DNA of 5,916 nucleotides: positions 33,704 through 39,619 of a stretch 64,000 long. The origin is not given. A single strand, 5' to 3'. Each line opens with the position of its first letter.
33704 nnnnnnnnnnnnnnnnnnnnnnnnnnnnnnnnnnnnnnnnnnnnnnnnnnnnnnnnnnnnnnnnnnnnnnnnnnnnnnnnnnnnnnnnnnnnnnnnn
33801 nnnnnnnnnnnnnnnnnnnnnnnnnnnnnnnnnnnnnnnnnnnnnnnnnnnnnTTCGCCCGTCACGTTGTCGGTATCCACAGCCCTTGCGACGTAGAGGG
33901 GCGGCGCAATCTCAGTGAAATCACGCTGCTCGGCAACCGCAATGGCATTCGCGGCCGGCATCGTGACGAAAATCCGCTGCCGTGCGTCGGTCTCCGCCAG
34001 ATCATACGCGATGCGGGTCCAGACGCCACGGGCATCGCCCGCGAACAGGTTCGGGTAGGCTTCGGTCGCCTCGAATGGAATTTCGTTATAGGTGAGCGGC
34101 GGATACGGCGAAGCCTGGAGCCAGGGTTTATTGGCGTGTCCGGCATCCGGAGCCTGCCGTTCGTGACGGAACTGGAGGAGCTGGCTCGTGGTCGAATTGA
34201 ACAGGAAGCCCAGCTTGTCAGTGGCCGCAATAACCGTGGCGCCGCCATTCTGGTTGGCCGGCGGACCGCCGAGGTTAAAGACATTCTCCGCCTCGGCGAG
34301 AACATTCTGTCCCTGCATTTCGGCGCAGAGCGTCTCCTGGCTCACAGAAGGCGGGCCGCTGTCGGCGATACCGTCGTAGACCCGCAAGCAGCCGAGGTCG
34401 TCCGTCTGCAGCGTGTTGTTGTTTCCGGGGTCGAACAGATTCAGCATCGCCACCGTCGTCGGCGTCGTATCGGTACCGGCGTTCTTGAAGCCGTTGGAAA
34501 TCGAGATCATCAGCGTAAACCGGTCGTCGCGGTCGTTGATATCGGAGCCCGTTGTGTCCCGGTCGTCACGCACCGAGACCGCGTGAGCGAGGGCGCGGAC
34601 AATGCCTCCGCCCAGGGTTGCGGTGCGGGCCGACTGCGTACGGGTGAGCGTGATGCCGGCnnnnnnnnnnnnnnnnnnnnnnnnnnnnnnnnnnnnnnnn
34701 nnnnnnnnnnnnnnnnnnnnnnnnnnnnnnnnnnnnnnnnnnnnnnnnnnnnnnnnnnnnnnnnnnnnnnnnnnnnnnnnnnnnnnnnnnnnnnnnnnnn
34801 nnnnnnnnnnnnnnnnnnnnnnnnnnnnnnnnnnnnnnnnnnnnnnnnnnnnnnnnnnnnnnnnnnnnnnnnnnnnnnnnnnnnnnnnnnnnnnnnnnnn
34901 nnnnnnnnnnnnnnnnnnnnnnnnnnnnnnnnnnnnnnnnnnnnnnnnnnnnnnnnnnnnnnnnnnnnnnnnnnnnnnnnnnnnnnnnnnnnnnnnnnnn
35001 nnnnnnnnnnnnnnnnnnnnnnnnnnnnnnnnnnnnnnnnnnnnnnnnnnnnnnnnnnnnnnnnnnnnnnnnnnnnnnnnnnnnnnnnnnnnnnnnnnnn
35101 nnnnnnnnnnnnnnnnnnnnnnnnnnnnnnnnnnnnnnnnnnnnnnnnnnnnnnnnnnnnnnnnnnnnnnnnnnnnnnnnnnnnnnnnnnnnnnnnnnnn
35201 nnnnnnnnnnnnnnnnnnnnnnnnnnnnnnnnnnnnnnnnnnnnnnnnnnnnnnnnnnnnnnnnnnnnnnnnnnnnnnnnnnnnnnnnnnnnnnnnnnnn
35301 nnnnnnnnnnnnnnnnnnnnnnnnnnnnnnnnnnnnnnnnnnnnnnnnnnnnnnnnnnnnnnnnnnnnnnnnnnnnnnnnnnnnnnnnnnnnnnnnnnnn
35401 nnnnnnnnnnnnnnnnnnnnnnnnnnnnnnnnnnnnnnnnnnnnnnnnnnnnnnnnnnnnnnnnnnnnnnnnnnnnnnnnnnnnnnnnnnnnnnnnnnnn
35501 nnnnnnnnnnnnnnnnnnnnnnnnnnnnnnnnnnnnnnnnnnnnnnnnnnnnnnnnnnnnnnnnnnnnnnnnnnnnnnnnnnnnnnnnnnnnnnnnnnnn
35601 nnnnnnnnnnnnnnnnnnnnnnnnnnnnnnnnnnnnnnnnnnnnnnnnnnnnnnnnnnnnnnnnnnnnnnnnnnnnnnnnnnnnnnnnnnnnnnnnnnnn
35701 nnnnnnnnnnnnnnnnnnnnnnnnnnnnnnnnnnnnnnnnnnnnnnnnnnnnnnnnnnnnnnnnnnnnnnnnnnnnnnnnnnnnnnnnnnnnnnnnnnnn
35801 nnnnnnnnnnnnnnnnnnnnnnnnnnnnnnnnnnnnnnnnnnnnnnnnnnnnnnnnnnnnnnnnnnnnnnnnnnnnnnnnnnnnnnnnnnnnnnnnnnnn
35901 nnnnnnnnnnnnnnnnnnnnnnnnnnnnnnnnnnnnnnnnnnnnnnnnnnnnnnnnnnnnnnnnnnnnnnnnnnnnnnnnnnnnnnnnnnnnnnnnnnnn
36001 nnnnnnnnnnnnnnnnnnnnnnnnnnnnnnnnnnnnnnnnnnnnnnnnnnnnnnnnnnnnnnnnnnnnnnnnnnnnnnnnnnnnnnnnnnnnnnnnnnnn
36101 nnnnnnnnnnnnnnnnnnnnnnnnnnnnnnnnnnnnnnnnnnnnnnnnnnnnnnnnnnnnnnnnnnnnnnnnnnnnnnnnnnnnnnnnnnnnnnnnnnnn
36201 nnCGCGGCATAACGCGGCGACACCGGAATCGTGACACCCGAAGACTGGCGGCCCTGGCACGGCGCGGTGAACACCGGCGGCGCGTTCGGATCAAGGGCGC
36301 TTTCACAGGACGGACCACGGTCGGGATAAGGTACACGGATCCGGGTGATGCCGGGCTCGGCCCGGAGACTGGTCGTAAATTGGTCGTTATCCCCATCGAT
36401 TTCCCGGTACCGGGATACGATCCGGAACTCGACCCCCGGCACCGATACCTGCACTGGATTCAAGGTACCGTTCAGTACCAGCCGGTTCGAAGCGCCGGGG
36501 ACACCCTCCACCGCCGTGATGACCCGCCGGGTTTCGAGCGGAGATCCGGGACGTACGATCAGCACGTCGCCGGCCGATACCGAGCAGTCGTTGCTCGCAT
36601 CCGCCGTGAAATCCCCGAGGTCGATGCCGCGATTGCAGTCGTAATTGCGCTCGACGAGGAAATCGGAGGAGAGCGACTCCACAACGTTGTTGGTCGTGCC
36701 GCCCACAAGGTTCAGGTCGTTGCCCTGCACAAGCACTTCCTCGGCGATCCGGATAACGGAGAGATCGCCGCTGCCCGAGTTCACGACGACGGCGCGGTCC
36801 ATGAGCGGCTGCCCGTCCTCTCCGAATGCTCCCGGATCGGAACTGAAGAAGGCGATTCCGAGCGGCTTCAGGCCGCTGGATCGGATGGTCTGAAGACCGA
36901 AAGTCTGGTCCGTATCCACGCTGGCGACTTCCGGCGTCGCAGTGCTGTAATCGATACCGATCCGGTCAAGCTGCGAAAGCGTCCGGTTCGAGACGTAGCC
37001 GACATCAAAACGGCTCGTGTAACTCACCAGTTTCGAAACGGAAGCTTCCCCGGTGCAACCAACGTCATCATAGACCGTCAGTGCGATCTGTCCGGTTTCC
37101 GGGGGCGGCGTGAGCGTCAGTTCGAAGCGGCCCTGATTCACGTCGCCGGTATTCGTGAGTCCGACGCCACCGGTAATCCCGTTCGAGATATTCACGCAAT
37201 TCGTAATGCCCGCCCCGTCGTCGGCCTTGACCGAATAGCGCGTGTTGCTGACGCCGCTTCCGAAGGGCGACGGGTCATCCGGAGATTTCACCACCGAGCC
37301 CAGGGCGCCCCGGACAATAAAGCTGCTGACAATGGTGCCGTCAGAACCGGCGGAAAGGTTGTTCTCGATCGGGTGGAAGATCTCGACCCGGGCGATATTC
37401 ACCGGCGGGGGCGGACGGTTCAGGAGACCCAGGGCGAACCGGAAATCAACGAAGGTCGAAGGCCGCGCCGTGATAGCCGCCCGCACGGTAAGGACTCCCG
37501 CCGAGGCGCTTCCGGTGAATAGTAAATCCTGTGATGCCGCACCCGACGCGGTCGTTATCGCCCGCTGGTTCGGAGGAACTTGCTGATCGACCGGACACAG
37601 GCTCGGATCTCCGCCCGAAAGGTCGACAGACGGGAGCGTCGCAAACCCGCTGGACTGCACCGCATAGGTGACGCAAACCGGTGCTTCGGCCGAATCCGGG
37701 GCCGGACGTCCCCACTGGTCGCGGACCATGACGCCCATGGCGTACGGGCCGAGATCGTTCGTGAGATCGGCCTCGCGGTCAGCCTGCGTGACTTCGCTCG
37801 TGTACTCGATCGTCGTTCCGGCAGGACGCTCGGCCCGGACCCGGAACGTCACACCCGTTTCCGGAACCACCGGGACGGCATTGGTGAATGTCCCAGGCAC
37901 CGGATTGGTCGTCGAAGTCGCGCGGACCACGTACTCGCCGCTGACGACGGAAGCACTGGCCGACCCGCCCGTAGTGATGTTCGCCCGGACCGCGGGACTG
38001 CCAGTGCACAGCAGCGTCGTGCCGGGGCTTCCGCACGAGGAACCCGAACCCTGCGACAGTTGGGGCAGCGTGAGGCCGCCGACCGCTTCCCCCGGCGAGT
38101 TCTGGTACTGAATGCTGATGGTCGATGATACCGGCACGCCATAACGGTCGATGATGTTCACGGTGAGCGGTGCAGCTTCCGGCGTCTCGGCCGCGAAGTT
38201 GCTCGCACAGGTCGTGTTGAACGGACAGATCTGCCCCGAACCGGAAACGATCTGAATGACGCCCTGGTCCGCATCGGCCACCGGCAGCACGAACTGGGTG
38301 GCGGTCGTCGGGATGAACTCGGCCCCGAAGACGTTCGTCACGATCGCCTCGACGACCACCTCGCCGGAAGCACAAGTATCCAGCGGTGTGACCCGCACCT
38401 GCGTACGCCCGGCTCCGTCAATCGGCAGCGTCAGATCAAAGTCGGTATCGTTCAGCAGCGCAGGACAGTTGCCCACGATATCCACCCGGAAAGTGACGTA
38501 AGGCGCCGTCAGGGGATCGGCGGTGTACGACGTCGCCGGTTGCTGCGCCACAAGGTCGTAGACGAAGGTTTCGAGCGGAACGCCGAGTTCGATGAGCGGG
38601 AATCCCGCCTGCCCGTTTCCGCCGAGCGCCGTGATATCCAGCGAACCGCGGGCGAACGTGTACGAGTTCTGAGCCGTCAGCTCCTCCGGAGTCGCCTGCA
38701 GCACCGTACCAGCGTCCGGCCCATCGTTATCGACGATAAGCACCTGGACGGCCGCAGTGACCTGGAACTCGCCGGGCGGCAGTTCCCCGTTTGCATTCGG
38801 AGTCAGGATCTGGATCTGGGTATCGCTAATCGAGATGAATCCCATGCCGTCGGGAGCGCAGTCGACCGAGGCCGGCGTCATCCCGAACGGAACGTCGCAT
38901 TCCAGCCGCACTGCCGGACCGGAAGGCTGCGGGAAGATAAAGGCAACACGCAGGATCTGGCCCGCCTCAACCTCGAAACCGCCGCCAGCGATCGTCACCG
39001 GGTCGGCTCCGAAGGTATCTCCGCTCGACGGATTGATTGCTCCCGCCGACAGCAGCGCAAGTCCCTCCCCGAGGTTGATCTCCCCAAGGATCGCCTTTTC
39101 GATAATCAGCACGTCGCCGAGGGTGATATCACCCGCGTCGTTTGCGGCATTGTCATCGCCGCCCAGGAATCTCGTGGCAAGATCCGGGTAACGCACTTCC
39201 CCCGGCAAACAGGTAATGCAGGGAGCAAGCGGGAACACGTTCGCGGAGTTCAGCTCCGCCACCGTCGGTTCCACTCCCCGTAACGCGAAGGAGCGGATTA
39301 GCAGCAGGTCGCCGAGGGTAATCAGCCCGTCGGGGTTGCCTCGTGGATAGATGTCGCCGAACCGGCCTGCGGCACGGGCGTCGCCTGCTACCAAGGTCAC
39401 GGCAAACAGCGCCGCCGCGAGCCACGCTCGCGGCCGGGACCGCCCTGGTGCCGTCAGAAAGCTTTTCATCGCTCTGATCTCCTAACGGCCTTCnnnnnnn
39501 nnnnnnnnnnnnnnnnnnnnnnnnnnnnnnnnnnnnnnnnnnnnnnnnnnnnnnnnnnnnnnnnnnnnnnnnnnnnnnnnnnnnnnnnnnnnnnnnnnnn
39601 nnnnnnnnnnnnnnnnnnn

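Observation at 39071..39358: Duplicated dockerin-like F-hand motif at the N-terminus of the 2289-aa protein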

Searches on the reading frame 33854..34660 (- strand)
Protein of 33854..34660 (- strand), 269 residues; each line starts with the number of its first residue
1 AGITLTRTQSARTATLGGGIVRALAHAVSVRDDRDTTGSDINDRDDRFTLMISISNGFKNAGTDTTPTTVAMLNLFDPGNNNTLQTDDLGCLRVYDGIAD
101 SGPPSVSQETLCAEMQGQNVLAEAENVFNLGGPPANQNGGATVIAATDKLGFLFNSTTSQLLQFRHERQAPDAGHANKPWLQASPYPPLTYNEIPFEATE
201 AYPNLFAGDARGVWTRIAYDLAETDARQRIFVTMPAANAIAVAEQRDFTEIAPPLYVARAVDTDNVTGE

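Call 66: search_protein_families(library=pfam, proteins=[window:33854-34660:-], max_evalue=1)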
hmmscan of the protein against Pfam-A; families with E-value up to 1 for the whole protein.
seq(269 aa): 1 family
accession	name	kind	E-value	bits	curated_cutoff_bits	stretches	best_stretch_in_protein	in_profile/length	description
PF22408.1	PsV_CP_C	-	0.31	11.7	27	0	125-143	4-22/52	PsV, capsid protein, C-terminal domain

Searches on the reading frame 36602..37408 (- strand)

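Call 66: search_protein_families(library=pfam, proteins=[window:36602-37408:-], max_evalue=1)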
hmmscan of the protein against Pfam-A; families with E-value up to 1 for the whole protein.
seq(269 aa): 1 family
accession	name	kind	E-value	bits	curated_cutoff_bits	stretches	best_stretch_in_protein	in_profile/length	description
PF16277.11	DUF4926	-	0.086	12.7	29.1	0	15-34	13-31/57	Domain of unknown function (DUF4926)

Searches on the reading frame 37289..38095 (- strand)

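Call 66: search_protein_families(library=pfam, proteins=[window:37289-38095:-], max_evalue=1)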
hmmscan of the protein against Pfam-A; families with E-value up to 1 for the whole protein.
seq(269 aa): 1 family
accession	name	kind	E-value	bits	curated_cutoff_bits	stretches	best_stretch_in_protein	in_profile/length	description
PF11769.13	DUF3313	-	0.22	11.7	26.1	0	189-210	79-100/187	Protein of unknown function (DUF3313)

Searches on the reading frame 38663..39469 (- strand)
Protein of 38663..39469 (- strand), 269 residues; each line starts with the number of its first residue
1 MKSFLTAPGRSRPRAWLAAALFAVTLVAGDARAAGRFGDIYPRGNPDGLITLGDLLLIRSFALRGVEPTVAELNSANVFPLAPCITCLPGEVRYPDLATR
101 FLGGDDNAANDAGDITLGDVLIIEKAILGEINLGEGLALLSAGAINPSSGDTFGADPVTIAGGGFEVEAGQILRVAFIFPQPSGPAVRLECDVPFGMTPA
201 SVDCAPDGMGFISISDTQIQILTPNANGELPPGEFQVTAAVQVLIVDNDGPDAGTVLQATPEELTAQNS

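Call 66: search_protein_families(library=pfam, proteins=[window:38663-39469:-], max_evalue=1)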
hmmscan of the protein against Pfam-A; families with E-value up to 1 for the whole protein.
seq(269 aa): 1 family
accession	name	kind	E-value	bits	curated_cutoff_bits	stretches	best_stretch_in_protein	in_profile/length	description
PF01833.30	TIG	-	0.0066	16.9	20.9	1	144-242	5-71/84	IPT/TIG domain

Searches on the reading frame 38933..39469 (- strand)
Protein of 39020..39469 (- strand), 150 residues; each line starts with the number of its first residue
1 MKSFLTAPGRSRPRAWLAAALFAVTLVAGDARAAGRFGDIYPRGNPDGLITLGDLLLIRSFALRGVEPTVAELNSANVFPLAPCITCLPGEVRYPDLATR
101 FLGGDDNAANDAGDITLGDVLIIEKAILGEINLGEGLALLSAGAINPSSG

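Call 5: search_protein_families(library=pfam, proteins=[window:39020-39469:-], max_evalue=10)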
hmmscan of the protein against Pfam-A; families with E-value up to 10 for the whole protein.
window:39020-39469:- (150 aa): 1 family
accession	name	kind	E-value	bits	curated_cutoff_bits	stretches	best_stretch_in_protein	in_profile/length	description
PF00404.24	Dockerin_1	-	0.047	14.3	22.9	0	110-130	5-25/57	Dockerin type I domain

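Call 6: search_protein_families(library=ncbifam, proteins=[window:39020-39469:-], max_evalue=10)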
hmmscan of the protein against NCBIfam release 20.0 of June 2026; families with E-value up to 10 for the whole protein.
window:39020-39469:- (150 aa): 0 families

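Call 24: predict_structure(alignment_id=A1)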
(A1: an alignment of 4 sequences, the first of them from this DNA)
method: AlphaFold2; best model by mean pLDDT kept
length: 179 residues; sequences in the alignment: 4
mean_pLDDT: 37.4   pTM: 0.27
mean pLDDT of the five models: 37.4, 36.8, 36.8, 36.3, 36.2
residues with pLDDT >= 90: 0; 70-90: 0; 50-70: 9; < 50: 170
segments of 3 or more residues with pLDDT < 50: 1-9, 11-13, 15-54, 61-122, 124-179
pLDDT, mean of each block of 10 residues (from residue 1): 41 46 37 33 37 52 48 39 36 35 37 40 44 31 27 30 30 30
secondary structure, 60 per line:
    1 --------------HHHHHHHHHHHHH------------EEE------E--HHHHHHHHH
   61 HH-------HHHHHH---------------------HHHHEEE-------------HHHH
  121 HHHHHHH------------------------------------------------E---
elements in order: H15-27 E40-42 H52-62 H70-75 H97-100 E101-103 H117-127
